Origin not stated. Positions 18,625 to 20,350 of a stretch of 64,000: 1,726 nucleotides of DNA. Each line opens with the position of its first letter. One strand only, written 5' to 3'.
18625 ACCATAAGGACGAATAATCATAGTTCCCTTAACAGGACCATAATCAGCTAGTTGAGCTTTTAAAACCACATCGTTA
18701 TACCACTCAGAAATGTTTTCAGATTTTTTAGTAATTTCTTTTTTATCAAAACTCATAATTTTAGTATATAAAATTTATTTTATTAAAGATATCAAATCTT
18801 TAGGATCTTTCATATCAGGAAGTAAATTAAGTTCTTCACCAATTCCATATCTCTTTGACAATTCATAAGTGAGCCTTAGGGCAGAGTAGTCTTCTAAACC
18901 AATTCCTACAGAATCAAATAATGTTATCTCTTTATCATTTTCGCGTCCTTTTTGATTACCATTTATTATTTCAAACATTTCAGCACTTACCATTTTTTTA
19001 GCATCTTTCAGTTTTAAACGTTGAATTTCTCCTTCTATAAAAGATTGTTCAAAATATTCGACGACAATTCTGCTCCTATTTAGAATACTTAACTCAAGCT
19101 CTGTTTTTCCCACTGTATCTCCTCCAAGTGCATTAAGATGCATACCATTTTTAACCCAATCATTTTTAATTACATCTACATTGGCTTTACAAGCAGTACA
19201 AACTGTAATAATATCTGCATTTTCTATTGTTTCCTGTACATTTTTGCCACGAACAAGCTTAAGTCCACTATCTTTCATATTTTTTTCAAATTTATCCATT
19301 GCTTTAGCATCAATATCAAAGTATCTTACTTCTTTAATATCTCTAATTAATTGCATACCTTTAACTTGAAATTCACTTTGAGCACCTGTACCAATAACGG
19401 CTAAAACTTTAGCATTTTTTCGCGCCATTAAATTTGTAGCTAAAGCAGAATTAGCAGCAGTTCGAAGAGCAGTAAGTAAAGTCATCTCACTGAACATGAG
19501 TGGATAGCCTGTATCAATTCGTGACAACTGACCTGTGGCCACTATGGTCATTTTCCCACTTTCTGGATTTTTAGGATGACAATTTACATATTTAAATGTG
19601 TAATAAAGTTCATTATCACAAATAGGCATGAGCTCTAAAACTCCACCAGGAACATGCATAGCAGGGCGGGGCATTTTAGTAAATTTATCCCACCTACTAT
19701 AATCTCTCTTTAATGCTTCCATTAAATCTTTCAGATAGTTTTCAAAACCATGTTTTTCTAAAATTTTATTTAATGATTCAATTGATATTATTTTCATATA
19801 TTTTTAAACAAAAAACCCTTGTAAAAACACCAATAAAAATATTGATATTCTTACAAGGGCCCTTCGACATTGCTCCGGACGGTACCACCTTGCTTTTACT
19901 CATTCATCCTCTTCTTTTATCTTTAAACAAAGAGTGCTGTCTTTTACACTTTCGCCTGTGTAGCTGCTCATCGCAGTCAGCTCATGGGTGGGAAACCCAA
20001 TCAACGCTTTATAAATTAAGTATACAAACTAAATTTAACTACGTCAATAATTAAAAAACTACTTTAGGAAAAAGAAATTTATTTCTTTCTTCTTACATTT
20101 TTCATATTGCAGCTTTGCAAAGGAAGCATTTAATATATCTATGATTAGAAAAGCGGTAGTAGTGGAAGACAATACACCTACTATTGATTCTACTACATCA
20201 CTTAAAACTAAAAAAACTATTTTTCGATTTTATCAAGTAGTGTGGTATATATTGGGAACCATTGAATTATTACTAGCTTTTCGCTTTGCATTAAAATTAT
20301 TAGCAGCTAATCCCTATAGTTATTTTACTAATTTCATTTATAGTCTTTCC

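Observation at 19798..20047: T-box riboswitch upstream of ornithine cyclodeaminase-proS (proline supply operon)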

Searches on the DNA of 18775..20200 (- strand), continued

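Call 61: search_with_rna_model(model_id=R1, sources=[L003, L009, L013, L015, L016, L020, L023, L024, L025, L027, L029, L030, L031, L032, L034, L035, L036, L039, L040, L041, L042, L043, L044, L045, L046, L047, L048, L049, L050, L051, L052, L053, L054, L055, L056, L057, L058, L059, L080, L081, L082, L083, L084, L085, L086, L088, L094, L096, L101, L102, L104, L105, L107, L109, L110, L111, L112, L113, L115, L118, L119, L121, L122, L123, L124, L125, L126, L127, L129, L131, L132, L134, L135, L136, L137, L138, L142, L143, L144, L145, L146, L147, L148, L149, L150, L151, L152, L153, L154, L155, L156, L157, L158, L159, L160], max_evalue=0.1, show_alignments=6)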
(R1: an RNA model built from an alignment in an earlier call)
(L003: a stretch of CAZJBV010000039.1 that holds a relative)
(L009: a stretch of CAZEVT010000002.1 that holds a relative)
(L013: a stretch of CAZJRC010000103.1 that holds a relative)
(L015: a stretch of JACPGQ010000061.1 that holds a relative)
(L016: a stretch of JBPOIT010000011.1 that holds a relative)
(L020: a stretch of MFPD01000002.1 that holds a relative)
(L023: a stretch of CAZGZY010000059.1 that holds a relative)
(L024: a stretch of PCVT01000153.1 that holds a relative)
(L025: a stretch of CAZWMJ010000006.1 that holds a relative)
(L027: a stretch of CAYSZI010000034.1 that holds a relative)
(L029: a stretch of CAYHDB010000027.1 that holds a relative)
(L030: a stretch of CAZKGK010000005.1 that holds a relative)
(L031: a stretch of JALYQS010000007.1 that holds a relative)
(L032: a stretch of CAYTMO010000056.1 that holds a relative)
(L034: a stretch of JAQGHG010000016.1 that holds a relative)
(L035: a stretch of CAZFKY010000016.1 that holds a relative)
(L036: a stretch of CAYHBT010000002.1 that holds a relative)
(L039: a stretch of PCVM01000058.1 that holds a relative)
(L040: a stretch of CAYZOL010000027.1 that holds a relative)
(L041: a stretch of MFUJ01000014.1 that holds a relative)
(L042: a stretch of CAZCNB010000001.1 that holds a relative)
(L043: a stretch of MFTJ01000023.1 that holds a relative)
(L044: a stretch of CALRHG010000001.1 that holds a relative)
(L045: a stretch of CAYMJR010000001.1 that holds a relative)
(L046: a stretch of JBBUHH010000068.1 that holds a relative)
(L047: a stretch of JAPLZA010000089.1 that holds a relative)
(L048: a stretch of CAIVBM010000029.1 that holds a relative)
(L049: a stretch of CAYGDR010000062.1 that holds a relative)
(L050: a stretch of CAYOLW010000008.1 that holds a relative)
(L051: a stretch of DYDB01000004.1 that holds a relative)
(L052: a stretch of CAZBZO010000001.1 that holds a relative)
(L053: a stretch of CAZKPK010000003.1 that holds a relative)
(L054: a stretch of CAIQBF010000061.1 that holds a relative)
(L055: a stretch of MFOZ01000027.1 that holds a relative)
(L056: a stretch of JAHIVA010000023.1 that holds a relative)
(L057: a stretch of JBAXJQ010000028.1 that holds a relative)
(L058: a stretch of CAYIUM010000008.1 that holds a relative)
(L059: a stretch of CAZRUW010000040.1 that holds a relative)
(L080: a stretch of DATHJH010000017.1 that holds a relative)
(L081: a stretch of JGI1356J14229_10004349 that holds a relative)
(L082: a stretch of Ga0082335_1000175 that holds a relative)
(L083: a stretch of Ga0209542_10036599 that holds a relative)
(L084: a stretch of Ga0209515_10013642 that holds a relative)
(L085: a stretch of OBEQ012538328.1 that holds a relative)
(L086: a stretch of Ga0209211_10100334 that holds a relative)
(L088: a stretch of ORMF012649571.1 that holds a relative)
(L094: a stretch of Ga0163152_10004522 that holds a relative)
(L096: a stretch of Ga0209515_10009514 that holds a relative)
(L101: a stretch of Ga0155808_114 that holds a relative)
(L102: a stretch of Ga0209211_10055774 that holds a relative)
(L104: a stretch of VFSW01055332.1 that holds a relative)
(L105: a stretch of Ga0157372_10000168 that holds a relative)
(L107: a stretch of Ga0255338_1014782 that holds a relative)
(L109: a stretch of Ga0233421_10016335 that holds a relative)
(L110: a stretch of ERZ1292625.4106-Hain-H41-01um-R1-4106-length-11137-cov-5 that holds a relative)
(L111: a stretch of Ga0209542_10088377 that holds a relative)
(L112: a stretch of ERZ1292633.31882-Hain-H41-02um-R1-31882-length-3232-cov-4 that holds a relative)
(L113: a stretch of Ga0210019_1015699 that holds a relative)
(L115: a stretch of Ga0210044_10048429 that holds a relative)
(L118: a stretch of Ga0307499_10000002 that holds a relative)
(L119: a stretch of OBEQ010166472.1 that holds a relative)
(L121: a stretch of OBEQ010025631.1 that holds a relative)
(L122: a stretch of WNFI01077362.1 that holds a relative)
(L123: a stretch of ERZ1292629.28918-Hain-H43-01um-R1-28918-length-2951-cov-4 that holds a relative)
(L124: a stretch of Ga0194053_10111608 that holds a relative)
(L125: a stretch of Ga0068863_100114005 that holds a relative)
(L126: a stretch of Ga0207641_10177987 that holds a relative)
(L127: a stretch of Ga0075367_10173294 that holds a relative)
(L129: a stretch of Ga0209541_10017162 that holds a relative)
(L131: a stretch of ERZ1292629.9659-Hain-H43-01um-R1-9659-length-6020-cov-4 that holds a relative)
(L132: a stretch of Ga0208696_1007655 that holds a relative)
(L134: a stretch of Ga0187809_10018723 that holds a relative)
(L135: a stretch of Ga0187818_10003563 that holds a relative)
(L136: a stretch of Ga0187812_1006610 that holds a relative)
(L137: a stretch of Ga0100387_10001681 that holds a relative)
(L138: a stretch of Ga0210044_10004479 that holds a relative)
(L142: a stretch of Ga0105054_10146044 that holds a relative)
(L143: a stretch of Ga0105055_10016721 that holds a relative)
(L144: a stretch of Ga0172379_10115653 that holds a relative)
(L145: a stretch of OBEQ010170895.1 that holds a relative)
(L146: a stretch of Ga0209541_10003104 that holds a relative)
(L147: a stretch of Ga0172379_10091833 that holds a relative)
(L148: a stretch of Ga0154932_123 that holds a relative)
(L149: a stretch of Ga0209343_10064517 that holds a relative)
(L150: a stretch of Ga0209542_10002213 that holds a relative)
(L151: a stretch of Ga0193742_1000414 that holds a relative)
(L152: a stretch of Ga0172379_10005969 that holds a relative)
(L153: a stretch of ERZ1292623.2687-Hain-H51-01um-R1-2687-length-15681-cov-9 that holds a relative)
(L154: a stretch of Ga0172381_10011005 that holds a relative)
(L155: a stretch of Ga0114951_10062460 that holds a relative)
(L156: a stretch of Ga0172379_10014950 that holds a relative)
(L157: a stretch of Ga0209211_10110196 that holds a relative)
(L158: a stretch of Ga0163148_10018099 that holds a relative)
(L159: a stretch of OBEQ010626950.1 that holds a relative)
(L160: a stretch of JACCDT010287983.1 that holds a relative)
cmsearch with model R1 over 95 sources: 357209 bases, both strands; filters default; matches with E-value up to 0.1: 27.
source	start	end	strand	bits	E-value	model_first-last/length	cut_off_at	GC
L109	395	478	+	81.3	6.2e-25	1-81/81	no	0.46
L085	737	820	+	78.6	5.2e-24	1-81/81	no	0.4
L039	1945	2025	+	78.2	7.2e-24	1-81/81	no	0.49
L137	983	1063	+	78.2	7.2e-24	1-81/81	no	0.49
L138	983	1063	+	78.2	7.2e-24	1-81/81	no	0.49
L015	1217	1297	+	73.5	3e-22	1-81/81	no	0.53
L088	493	591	+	71.3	1.7e-21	1-81/81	no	0.37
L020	2183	2267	+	71.3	1.7e-21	1-81/81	no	0.46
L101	883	967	+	71.3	1.7e-21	1-81/81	no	0.46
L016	2233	2315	+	70.8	2.4e-21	1-81/81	no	0.46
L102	949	1027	+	68.5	1.5e-20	1-81/81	no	0.57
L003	1239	1343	+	63.4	8.8e-19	1-81/81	no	0.39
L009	2343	2426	+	58.2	5.2e-17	1-81/81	no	0.51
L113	985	1065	+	55.6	4.2e-16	1-81/81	no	0.58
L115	985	1065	+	55.6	4.2e-16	1-81/81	no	0.58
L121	983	1061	+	51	1.5e-14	1-81/81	no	0.51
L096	1007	1085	+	49.2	6.3e-14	1-81/81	no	0.47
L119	996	1074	+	48.1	1.5e-13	1-81/81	no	0.49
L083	978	1073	+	46.4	6e-13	1-81/81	no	0.53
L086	724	804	+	45.7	9.9e-13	1-81/81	no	0.53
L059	201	303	+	44.7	2.3e-12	1-81/81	no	0.51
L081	916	1046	+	36.7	1.3e-09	1-81/81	no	0.44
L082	916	1046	+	36.7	1.3e-09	1-81/81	no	0.44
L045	2308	2362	+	30.5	1.7e-07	1-81/81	no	0.47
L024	1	56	+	26.2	4.9e-06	27-81/81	5'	0.59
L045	2244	2292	+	16.2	0.014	1-81/81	no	0.41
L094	941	1025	+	15.4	0.026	1-81/81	no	0.42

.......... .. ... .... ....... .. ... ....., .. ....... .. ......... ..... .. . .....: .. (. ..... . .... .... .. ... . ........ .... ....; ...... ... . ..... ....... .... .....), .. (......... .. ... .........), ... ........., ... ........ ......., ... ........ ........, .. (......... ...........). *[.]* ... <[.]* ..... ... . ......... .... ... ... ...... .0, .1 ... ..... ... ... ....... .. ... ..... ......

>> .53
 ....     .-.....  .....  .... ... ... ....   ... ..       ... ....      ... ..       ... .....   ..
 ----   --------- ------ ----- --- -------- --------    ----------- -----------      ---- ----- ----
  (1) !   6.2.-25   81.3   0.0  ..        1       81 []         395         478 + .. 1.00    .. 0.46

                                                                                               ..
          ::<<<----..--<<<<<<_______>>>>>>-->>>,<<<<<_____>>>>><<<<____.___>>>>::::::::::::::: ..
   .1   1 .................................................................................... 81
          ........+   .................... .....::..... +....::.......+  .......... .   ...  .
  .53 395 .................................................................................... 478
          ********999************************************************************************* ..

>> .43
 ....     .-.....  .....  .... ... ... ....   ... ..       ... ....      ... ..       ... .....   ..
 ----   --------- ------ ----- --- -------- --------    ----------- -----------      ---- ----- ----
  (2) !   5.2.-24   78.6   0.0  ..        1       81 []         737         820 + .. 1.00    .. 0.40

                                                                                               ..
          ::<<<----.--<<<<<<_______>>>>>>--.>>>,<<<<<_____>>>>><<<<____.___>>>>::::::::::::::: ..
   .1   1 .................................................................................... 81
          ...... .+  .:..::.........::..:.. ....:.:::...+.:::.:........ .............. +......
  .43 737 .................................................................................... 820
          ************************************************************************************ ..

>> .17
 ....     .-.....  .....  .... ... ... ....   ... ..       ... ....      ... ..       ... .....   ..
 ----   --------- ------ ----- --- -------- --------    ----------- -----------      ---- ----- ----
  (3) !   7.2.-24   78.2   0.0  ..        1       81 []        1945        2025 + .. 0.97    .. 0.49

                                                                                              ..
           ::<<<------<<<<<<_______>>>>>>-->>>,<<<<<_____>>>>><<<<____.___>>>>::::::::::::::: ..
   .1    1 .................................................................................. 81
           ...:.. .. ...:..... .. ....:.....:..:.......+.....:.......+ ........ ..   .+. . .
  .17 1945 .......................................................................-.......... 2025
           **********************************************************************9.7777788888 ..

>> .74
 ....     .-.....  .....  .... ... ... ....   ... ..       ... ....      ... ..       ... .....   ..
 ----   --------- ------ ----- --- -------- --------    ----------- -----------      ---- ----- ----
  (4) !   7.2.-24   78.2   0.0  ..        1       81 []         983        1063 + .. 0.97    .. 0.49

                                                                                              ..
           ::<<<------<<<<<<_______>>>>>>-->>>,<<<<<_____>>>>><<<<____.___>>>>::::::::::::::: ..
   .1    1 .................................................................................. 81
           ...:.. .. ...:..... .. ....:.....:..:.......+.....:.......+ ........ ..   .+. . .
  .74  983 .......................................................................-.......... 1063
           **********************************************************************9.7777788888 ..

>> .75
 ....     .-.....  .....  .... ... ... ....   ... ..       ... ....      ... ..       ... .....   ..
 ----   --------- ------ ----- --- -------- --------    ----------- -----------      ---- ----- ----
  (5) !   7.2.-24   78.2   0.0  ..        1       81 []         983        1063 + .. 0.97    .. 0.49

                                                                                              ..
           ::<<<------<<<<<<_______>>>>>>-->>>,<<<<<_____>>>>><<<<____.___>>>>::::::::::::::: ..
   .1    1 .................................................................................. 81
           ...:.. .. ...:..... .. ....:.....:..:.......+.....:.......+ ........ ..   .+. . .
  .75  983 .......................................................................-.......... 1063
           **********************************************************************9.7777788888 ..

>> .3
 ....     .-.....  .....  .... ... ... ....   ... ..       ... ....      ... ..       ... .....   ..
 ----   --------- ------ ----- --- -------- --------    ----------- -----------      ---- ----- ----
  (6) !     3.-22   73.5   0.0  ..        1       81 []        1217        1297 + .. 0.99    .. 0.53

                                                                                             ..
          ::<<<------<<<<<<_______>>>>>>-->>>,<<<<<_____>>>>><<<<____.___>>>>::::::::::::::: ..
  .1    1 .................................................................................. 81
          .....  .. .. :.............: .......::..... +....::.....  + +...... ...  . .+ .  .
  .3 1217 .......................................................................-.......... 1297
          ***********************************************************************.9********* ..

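Call 76: search_with_rna_model(model_id=R1, sources=[window, L001, L002, L004, L005, L007, L008, L010, L011, L012, L014, L017, L018, L019, L021, L022, L026, L028, L033, L037, L038, L089, L090, L091, L092, L095, L097, L114, L116, L117, L120, L128, L130, L133, L139, L140, L141, L109, L085, L039, L015, L088, L020, L016, L102, L003, L009, L113, L121, L096, L119, L083, L086, L059, L081, L045, L094], max_evalue=0.001, make_alignment=true)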
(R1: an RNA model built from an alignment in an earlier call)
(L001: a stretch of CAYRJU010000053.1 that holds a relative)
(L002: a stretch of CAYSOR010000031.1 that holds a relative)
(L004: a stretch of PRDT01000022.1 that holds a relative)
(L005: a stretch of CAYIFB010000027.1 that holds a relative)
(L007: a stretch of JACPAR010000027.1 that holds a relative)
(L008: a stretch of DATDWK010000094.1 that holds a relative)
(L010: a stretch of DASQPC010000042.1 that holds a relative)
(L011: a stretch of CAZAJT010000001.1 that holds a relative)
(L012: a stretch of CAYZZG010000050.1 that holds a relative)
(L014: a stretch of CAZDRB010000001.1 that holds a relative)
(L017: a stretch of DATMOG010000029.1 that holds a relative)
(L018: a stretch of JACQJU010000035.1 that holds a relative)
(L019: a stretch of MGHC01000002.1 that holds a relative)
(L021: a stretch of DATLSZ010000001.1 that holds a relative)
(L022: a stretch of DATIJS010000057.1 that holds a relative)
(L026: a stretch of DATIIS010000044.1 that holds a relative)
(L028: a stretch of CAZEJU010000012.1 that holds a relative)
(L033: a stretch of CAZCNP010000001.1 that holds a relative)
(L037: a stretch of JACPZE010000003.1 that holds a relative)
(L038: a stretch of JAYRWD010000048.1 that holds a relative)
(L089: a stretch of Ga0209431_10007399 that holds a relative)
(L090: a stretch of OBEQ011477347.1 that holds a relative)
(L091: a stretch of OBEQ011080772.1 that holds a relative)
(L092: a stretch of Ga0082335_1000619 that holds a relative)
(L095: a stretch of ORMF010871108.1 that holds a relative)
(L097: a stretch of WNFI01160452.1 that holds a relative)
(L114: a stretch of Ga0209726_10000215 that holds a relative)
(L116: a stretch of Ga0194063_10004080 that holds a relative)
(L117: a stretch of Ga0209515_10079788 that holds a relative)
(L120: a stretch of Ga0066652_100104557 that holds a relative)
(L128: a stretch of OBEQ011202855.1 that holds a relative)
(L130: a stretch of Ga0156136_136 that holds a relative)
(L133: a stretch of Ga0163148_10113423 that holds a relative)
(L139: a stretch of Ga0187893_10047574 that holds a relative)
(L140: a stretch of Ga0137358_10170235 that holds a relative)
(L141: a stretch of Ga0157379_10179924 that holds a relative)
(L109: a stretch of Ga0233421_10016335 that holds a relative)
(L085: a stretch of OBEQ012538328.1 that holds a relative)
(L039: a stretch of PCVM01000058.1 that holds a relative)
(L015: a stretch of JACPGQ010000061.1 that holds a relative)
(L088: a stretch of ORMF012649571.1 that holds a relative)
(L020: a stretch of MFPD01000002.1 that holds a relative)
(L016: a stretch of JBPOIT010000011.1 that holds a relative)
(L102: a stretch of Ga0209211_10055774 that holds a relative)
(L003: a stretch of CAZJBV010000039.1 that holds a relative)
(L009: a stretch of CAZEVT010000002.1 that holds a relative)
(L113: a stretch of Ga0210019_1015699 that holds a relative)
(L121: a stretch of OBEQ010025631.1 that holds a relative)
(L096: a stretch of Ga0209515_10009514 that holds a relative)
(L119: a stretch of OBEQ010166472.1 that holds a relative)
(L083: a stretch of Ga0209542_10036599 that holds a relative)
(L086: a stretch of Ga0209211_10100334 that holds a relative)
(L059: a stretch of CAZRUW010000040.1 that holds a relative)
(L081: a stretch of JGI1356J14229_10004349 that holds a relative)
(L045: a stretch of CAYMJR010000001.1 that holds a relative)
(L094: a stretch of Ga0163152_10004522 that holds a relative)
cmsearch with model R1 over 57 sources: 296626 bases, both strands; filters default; matches with E-value up to 0.001: 57.
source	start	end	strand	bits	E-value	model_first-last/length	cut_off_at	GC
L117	542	622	+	100.6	1.2e-31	1-81/81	no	0.42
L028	2155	2235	+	97.1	1.9e-30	1-81/81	no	0.44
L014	2222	2301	+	93.9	2.4e-29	1-81/81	no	0.46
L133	157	236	+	93.6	3e-29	1-81/81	no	0.49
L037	2225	2306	+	88.1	2.3e-27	1-81/81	no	0.39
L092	547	629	+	87.1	5.1e-27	1-81/81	no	0.43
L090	1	80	+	83.7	7.8e-26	1-81/81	no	0.41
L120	95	174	+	81.3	5e-25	1-81/81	no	0.5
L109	395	478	+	81.3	5.2e-25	1-81/81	no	0.46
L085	737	820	+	78.6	4.3e-24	1-81/81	no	0.4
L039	1945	2025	+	78.2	6e-24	1-81/81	no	0.49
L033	1837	1936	+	75.6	4.7e-23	1-81/81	no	0.36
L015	1217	1297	+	73.5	2.5e-22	1-81/81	no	0.53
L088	493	591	+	71.3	1.4e-21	1-81/81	no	0.37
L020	2183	2267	+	71.3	1.4e-21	1-81/81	no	0.46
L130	919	1016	+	71.2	1.4e-21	1-81/81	no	0.45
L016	2233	2315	+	70.8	2e-21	1-81/81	no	0.46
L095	521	621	+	70.3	3.1e-21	1-81/81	no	0.37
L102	949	1027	+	68.5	1.3e-20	1-81/81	no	0.57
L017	2237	2318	+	63.4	7e-19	1-81/81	no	0.37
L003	1239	1343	+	63.4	7.3e-19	1-81/81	no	0.39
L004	2292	2370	+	63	9.5e-19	1-81/81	no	0.52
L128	845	925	+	61.4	3.3e-18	1-81/81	no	0.42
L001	1250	1327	+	61.3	3.6e-18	1-81/81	no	0.46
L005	2195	2299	+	61.3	3.8e-18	1-81/81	no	0.41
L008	2212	2306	+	60.9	5.2e-18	1-81/81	no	0.45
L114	977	1059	+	59.7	1.3e-17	1-81/81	no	0.58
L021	2194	2292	+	59.6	1.4e-17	1-81/81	no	0.38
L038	2181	2274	+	59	2.4e-17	1-81/81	no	0.41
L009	2343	2426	+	58.2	4.3e-17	1-81/81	no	0.51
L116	871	966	+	57.9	5.4e-17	1-81/81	no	0.39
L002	2212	2313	+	57.5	7.6e-17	1-81/81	no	0.42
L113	985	1065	+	55.6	3.5e-16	1-81/81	no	0.58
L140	109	182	+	54.9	6e-16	1-81/81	no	0.36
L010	2182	2288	+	54.5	8.3e-16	1-81/81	no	0.45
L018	1840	1945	+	51.5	8.4e-15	1-81/81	no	0.42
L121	983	1061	+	51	1.3e-14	1-81/81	no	0.51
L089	915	1006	+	50.4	2.1e-14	1-81/81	no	0.45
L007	1128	1251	+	49.4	4.4e-14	1-81/81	no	0.36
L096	1007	1085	+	49.2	5.2e-14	1-81/81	no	0.47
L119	996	1074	+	48.1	1.2e-13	1-81/81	no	0.49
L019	2182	2311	+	48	1.3e-13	1-81/81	no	0.44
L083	978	1073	+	46.4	4.9e-13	1-81/81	no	0.53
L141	73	178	+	46.3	5.2e-13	1-81/81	no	0.44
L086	724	804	+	45.7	8.2e-13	1-81/81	no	0.53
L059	201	303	+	44.7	1.9e-12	1-81/81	no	0.51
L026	2195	2296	+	41.3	2.7e-11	1-81/81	no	0.39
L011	2282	2385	+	39.5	1.1e-10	1-81/81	no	0.49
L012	1802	1906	+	37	8.1e-10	1-81/81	no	0.46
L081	916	1046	+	36.7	1.1e-09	1-81/81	no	0.44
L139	904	1033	+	35.2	3.5e-09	1-81/81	no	0.44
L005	3978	4081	+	34.3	6.9e-09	1-81/81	no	0.46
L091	616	713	+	33.5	1.3e-08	1-81/81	no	0.43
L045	2308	2362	+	30.5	1.4e-07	1-81/81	no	0.47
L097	802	907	+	27.8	1.2e-06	1-81/81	no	0.54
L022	2075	2192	+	22.1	0.0001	1-81/81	no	0.45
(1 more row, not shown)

Alignment A6: 57 matches aligned to the model, 242 columns, each read 5' to 3' on its own strand. Consensus structure (alignment columns), stored with it:
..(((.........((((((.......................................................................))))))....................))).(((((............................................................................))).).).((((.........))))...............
